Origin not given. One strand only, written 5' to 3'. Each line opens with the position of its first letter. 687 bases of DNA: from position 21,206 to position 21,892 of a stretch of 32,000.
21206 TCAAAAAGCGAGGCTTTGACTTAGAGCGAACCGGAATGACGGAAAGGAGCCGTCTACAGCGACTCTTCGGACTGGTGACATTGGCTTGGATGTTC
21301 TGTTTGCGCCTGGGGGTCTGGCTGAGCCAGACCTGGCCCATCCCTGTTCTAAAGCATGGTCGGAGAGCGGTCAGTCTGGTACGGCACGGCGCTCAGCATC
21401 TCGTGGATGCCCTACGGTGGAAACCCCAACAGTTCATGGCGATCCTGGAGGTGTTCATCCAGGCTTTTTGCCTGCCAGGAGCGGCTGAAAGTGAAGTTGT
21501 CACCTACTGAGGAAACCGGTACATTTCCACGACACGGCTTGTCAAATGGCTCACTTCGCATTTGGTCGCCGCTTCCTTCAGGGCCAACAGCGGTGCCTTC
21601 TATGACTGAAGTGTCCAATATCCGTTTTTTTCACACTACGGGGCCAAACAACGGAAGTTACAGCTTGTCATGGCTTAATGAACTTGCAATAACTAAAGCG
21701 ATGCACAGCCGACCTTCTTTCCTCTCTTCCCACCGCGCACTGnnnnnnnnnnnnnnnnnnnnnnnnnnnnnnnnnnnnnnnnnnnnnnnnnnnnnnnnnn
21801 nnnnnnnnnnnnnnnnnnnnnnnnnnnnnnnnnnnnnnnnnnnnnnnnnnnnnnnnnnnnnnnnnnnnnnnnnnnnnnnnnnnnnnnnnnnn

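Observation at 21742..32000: Helicase / SNF2 / N6-MTase operon: a DISARM class-1-like defence locus with a non-canonical layout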

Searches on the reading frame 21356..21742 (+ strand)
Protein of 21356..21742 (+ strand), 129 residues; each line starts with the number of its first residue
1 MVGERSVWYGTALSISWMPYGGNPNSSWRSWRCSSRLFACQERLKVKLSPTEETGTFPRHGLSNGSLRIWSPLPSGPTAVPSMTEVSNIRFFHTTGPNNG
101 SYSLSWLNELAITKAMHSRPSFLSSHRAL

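Call 82: search_protein_families(library=pfam, proteins=[window:21356-21742:+], max_evalue=0.01)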
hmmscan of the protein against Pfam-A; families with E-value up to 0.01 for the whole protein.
window:21356-21742:+ (129 aa): 0 families
